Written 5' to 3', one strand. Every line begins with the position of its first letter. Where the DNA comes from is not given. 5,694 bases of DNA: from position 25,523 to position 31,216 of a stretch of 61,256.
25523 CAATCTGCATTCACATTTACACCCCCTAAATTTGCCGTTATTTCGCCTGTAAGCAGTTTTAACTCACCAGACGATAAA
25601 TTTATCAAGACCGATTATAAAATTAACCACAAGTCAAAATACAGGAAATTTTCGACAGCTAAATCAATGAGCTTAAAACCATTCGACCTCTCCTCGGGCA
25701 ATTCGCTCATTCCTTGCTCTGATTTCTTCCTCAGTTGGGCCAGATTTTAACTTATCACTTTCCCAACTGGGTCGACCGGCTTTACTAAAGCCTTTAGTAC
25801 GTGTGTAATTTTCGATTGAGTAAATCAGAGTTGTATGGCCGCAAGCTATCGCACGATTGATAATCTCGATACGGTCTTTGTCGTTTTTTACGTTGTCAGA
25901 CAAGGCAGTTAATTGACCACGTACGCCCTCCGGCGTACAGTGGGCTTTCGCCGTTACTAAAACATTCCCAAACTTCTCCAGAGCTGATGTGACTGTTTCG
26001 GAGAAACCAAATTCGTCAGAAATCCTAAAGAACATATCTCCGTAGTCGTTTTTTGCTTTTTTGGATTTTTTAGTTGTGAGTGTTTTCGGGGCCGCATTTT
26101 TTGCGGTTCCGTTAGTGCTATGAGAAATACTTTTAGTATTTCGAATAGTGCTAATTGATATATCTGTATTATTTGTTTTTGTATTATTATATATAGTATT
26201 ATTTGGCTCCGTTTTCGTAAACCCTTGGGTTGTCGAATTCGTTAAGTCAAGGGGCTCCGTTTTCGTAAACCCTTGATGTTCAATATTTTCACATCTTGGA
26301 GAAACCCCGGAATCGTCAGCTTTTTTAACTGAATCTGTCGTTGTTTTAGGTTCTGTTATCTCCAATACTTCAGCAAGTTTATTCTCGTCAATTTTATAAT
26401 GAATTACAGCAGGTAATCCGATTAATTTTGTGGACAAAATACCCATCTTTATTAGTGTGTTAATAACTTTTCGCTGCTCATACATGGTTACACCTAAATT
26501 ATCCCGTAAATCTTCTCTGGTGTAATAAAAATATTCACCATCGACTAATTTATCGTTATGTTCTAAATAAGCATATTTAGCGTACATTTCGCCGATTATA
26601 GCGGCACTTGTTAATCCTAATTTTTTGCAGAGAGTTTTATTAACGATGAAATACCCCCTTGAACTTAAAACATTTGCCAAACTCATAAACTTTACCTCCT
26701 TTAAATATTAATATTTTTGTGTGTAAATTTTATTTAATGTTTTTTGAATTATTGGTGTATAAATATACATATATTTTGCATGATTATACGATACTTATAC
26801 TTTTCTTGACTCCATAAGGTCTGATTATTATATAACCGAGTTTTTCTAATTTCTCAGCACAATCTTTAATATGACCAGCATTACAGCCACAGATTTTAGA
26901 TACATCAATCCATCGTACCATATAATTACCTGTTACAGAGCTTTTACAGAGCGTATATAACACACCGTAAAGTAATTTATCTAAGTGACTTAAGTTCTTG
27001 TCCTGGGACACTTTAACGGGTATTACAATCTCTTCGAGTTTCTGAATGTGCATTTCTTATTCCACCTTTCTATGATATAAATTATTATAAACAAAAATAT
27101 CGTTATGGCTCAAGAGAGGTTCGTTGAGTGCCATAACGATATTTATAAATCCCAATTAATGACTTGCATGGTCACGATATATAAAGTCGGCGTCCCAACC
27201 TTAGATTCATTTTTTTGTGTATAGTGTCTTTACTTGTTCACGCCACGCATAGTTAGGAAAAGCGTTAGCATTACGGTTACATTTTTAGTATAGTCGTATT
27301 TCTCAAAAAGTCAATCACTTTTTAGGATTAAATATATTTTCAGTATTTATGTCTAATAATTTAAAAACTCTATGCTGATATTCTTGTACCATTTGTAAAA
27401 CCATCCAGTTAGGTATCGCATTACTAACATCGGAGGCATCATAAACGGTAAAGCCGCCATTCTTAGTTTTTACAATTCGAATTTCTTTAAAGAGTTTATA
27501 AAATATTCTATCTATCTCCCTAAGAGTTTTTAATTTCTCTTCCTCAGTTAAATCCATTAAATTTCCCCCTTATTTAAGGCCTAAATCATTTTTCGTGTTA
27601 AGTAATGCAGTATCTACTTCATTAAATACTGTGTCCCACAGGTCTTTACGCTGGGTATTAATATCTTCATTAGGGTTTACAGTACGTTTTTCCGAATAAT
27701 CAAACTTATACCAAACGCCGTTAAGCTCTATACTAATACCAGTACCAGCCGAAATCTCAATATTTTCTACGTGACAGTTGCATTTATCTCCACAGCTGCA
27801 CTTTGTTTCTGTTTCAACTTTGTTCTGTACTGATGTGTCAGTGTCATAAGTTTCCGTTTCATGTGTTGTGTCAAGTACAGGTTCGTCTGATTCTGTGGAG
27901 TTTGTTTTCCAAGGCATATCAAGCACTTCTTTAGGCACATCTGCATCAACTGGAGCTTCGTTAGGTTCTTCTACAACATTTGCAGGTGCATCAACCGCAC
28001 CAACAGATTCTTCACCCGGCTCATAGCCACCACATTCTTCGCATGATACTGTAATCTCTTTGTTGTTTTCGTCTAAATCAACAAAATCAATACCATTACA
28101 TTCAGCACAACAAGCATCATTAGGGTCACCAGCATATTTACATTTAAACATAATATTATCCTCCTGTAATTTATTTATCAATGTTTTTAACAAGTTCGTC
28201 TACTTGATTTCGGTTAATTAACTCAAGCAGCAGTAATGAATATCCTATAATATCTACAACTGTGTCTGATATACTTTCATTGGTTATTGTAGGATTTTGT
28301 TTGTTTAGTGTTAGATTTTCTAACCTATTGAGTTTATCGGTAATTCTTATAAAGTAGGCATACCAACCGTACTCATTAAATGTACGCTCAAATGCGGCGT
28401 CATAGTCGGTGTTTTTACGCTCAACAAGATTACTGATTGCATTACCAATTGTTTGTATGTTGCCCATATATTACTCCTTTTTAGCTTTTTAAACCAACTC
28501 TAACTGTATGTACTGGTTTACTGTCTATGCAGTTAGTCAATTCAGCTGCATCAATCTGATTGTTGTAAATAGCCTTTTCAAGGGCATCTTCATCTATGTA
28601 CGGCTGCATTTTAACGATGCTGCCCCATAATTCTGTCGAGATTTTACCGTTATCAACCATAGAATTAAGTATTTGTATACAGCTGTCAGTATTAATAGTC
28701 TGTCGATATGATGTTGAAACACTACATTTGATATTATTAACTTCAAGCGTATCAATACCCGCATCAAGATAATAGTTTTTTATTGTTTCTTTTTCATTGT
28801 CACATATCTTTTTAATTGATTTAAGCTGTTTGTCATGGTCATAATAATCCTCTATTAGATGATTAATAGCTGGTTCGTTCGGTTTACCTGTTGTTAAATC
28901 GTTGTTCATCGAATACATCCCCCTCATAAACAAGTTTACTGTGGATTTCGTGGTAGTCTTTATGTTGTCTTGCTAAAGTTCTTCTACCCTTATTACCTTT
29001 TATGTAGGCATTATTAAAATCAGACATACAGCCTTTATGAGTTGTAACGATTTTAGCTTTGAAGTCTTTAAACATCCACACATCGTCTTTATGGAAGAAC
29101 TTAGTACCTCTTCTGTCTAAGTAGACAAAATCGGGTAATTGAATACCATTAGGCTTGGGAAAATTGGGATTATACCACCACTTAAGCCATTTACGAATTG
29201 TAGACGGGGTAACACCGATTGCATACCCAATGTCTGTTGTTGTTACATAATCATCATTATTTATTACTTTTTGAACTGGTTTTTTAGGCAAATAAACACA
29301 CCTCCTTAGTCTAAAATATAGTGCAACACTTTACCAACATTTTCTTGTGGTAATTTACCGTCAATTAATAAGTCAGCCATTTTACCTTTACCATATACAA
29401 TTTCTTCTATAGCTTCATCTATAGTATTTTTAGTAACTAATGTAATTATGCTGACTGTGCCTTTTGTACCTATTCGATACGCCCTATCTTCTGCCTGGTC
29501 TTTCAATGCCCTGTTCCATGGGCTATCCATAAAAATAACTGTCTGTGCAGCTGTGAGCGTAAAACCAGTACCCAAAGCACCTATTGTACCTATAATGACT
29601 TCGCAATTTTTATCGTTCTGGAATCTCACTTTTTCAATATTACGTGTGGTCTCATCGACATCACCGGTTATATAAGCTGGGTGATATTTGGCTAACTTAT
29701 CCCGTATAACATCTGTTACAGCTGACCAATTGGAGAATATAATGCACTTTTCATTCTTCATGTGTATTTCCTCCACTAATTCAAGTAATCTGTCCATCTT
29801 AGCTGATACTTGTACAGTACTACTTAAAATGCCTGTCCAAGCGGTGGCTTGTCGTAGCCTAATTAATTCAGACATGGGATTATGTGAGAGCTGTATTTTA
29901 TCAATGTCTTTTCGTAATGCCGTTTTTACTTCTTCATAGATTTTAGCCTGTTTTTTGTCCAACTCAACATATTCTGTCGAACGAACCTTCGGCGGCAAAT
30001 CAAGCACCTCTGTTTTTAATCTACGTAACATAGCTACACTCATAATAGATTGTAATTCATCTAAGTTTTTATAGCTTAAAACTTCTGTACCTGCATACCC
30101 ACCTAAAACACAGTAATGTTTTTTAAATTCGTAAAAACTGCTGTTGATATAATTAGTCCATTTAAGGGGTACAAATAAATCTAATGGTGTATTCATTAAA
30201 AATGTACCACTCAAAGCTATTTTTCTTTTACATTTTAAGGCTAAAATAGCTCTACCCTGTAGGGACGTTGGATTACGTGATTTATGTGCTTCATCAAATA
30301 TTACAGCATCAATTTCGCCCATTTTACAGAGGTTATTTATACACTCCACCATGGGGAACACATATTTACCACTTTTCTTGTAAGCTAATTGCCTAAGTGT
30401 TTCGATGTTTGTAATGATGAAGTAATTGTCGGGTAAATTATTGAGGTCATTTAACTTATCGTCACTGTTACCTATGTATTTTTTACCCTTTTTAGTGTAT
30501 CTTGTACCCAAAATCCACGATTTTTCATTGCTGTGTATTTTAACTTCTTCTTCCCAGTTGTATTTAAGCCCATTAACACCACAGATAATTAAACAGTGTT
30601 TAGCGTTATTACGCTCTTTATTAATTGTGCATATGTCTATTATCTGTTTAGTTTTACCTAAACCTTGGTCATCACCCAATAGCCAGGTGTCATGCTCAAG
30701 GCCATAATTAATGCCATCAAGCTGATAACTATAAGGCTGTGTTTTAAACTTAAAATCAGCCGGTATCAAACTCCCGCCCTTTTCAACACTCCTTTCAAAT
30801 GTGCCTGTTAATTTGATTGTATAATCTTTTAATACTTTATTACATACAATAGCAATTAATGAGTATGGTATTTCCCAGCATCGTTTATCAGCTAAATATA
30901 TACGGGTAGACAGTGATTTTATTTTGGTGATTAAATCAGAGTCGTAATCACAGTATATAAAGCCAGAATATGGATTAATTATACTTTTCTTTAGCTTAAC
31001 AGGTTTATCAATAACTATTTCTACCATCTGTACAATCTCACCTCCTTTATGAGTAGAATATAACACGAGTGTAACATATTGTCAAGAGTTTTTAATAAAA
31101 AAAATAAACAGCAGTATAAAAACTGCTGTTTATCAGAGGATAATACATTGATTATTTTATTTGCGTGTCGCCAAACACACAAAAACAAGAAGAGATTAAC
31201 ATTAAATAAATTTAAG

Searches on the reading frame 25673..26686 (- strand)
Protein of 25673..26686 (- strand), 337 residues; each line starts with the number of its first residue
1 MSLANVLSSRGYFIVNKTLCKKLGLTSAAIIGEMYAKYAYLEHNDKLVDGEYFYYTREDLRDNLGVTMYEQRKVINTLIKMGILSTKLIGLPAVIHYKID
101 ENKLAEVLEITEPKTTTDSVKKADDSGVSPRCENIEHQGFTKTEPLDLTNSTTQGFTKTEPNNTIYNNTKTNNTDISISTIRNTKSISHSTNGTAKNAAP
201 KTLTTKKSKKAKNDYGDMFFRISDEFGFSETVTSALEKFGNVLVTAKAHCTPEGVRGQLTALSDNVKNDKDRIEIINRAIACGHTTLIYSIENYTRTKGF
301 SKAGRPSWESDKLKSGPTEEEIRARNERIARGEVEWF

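Call 100: search_protein_families(library=phrogs, max_evalue=0.00001, proteins=[window:25673-26686:-])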
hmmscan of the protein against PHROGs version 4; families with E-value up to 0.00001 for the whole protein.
window:25673-26686:- (337 aa): 4 families
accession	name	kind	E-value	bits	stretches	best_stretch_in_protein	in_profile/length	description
phrog_9773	-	DNA, RNA and nucleotide metabolism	4.6e-14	53.8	1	45-212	42-181/288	replication initiation O-like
phrog_428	-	DNA, RNA and nucleotide metabolism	1.1e-10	42.3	1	1-198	79-249/455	replication initiation protein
phrog_678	-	DNA, RNA and nucleotide metabolism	4.9e-08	33.9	1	42-210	80-226/346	replication initiation O-like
phrog_1347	-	unknown function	3.1e-07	30.5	1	23-114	22-107/417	-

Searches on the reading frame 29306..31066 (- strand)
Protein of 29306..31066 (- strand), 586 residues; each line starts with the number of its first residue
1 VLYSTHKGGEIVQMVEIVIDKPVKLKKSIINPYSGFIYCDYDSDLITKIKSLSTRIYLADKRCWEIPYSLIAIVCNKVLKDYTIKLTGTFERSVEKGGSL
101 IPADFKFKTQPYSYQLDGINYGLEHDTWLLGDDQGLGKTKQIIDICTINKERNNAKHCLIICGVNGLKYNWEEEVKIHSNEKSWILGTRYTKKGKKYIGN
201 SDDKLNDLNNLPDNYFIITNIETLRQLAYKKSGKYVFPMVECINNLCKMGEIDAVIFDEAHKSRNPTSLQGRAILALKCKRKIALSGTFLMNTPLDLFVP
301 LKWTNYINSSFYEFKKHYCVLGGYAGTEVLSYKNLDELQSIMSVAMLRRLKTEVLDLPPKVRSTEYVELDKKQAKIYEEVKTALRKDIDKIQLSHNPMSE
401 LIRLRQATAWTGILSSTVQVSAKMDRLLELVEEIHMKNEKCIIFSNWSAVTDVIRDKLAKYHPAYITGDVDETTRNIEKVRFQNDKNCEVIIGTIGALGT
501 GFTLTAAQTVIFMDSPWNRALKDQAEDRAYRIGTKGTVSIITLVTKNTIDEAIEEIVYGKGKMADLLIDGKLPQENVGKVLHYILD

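Call 53: search_protein_families(library=phrogs, max_evalue=0.00001, proteins=[window:29306-31066:-])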
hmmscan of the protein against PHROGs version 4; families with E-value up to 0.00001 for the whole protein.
window:29306-31066:- (586 aa): 6 families
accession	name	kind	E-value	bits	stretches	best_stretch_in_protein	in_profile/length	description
phrog_62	-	DNA, RNA and nucleotide metabolism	6.1e-102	343.2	1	101-576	687-1141/1881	DNA helicase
phrog_29996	-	unknown function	1.5e-35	123.5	1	255-569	841-1165/1189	-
phrog_16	-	DNA, RNA and nucleotide metabolism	1.3e-13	51.1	1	105-547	267-602/986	DNA helicase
phrog_23807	-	unknown function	7.2e-11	41.6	1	378-547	463-648/1053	-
phrog_11354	-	unknown function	3.3e-06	27.8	1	478-568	14-105/116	-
phrog_9690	-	DNA, RNA and nucleotide metabolism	5e-06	26.7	0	429-531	150-255/306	DNA helicase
